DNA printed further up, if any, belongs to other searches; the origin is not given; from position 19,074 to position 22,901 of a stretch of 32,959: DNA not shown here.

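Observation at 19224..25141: Pseudopilin pair plus giant beta-strand-repeat protein wedged into a CAZyme operon: candidate surface-fibre / glycan-capture module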

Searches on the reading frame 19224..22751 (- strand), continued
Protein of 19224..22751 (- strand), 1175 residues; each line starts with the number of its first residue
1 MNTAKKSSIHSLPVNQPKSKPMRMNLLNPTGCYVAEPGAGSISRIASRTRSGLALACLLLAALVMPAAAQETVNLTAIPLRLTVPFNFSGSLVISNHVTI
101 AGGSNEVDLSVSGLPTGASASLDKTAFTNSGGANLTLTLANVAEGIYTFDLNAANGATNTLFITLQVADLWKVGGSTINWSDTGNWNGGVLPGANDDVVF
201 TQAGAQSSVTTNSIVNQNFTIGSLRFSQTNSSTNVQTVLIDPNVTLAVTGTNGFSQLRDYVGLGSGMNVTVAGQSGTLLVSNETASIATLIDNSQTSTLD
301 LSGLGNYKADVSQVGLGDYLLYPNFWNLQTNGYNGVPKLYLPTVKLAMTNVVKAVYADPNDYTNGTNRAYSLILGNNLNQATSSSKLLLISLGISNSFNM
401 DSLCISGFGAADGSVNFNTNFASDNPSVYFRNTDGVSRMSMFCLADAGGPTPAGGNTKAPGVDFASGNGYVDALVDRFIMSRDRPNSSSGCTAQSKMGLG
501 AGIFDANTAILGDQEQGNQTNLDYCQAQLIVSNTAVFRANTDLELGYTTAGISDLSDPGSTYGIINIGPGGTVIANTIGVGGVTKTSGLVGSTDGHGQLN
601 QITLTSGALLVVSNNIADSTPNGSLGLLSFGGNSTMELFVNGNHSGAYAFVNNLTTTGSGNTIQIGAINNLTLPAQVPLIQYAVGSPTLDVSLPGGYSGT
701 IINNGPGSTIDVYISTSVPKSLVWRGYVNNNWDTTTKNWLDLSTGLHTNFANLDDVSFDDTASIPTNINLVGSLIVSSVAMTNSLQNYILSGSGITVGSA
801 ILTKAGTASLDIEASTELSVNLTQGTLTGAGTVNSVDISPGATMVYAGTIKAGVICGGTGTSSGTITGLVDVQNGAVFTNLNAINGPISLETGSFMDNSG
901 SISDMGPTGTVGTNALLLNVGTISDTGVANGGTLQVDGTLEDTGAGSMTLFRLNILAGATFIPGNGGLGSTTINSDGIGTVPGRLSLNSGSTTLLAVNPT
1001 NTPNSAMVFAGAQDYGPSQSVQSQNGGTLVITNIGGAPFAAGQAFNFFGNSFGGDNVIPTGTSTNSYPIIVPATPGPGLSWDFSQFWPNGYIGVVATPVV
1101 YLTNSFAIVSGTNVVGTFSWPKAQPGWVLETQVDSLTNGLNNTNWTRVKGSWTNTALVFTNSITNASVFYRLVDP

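Call 62: find_encoding_contigs(protein=P0065, flank=10000, max_places=1)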
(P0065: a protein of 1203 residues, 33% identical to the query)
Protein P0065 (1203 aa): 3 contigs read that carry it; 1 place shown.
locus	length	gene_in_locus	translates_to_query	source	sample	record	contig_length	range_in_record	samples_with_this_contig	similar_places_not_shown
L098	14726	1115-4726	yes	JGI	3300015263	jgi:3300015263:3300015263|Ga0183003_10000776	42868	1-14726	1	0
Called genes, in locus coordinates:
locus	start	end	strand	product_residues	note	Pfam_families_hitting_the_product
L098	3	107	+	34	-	?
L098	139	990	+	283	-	PF07963:N_methyl (weak)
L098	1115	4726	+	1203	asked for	-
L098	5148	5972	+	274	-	PF07589:PEP_exosort_dom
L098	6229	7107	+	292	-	PF02424:ApbE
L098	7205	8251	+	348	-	PF03054:tRNA_Me_trans, PF20259:tRNA_Me_trans_M, PF20258:tRNA_Me_trans_C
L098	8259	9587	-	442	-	-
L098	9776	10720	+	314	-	PF13793:Pribosyltran_N, PF00156:Pribosyltran, PF14572:Pribosyl_synth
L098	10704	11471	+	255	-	PF01386:Ribosomal_L25p, PF14693:Ribosomal_TL5_C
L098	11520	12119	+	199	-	PF01195:Pept_tRNA_hydro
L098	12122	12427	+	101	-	PF01250:Ribosomal_S6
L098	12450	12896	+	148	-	PF00436:SSB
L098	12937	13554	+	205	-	PF01281:Ribosomal_L9_N, PF03948:Ribosomal_L9_C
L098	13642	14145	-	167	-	-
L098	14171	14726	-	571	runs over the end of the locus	PF13768:VWA_3 (weak), PF00092:VWA, PF13519:VWA_2, PF13414:TPR_11 (faint)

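Call 69: search_protein_families(library=ncbifam, proteins=[window:19224-22751:-], max_evalue=10)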
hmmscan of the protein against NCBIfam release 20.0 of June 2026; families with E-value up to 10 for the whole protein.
window:19224-22751:- (1175 aa): 1 family
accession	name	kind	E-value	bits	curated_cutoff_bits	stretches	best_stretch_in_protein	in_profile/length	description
NF007076.0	PRK09527.1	equivalog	0.76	9.1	347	1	205-260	74-124/203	galactoside O-acetyltransferase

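Call 86: fold_search(model_id=the predicted structure, library=viral)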
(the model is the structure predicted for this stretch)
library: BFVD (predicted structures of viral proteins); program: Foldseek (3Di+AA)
matches with E <= 10: 626; with E <= 0.001: 2
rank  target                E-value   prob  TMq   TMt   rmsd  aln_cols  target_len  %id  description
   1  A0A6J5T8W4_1          1.9e-04  0.90  0.14  0.18  19.4      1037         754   13  Parallel beta-helix repeat [uncultured Caudovirales phage]
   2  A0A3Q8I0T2            2.4e-04  1.00  0.08  0.30  18.7       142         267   18  (no name in the UniProt tables at hand)
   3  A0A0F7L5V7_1          2.7e-03  1.00  0.08  0.09  18.8       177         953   15  Uncharacterized protein [uncultured marine virus]
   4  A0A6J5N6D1            3.0e-03  0.13  0.09  0.09  32.4      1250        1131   10  Concanavalin A-like lectin/glucanases superfamily [uncultured Caudovirales phage]
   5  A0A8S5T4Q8            3.1e-03  1.00  0.07  0.14   5.1       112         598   12  Tail protein [Siphoviridae sp. ctrpM6]
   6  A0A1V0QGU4            3.4e-03  1.00  0.07  0.34   7.0       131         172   18  SWPV1-144 [Shearwaterpox virus]
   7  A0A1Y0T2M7            4.2e-03  1.00  0.09  0.11   9.2       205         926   13  Glycoside hydrolase family 5 domain-containing protein [Pseudomonas phage Skulduggery]
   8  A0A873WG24            5.3e-03  1.00  0.07  0.15   3.8       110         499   18  Major tail protein [Providencia phage Kokobel1]
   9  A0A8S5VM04            5.5e-03  1.00  0.07  0.38   5.4       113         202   18  (no name in the UniProt tables at hand)
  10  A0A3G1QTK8            5.5e-03  0.72  0.08  0.12  27.6       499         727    9  Putative cellulase or glycoside hydrolase [Erwinia phage phiEaP8]
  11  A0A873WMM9            6.0e-03  1.00  0.07  0.08   4.5       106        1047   14  (no name in the UniProt tables at hand)
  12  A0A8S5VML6            7.5e-03  1.00  0.08  0.63   4.2       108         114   17  (no name in the UniProt tables at hand)
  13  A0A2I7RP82            7.8e-03  1.00  0.08  0.15  21.5       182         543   10  (no name in the UniProt tables at hand)
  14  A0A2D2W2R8            8.2e-03  1.00  0.08  0.15  19.1       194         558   12  Uncharacterized protein [Stenotrophomonas phage vB_SmaS_DLP_5]
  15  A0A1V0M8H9            8.9e-03  0.99  0.07  0.12  17.0       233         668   11  Envelope glycoprotein C [Columbid alphaherpesvirus 1]
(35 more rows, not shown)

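Call 87: find_encoding_contigs(protein=P0079, flank=10000, max_places=1)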
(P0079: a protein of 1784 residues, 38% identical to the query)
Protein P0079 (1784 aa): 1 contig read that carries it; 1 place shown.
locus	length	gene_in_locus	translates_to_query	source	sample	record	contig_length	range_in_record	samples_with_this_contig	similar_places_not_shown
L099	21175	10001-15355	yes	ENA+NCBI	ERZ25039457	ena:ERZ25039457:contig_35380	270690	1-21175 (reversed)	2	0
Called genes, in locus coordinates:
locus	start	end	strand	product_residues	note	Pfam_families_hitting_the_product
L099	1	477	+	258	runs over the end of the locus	PF12875:DUF3826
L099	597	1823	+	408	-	PF14498:Glyco_hyd_65N_2, PF22124:Glyco_hydro_95_cat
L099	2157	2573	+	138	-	PF22124:Glyco_hydro_95_cat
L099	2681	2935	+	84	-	PF21307:Glyco_hydro_95_C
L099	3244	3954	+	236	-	-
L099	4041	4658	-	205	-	PF17389:Bac_rhamnosid6H, PF17390:Bac_rhamnosid_C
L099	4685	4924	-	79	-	PF17389:Bac_rhamnosid6H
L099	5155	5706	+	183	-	-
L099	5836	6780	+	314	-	-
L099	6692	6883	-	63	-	PF25788:Ig_Rha78A_N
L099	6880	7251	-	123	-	-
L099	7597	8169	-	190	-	PF21231:GH141_M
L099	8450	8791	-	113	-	-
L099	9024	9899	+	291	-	PF07963:N_methyl (weak), PF07596:SBP_bac_10 (faint)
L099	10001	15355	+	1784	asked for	PF12951:PATR (weak)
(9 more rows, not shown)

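Call 88: find_encoding_contigs(protein=P0016, flank=10000, max_places=1)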
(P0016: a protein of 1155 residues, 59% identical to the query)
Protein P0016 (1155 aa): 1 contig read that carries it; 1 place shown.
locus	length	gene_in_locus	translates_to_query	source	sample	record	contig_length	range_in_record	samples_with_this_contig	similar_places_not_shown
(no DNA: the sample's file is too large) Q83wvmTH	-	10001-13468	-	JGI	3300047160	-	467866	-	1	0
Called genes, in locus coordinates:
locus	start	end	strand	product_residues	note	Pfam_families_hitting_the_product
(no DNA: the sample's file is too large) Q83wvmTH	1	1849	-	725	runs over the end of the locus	PF02897:Peptidase_S9_N, PF00326:Peptidase_S9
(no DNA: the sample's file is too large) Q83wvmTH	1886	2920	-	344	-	PF08331:QueG_DUF1730, PF25160:LdpA_Fe-S-bd (faint), PF12838:Fer4_7 (faint), PF13237:Fer4_10 (faint), PF13484:Fer4_16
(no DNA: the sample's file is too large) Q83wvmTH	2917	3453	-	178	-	PF01202:SKI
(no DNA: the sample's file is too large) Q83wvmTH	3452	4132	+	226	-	PF02545:Maf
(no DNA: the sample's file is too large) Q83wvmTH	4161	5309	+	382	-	PF01180:DHO_dh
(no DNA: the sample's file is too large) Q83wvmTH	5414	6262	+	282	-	PF04338:DUF481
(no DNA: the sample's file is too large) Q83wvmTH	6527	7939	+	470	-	PF00657:Lipase_GDSL, PF13472:Lipase_GDSL_2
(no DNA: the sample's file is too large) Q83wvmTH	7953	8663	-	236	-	PF12875:DUF3826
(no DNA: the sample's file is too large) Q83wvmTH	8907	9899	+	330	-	PF07963:N_methyl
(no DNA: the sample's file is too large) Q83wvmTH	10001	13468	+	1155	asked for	-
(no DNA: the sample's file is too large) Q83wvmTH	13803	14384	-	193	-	PF08818:DUF1801, PF13376:OmdA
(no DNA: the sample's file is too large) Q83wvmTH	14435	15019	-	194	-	PF14066:DUF4256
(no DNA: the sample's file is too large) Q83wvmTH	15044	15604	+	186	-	PF07883:Cupin_2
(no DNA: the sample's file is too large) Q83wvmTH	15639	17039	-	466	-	PF01120:Alpha_L_fucos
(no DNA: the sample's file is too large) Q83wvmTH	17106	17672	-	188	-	PF08002:DUF1697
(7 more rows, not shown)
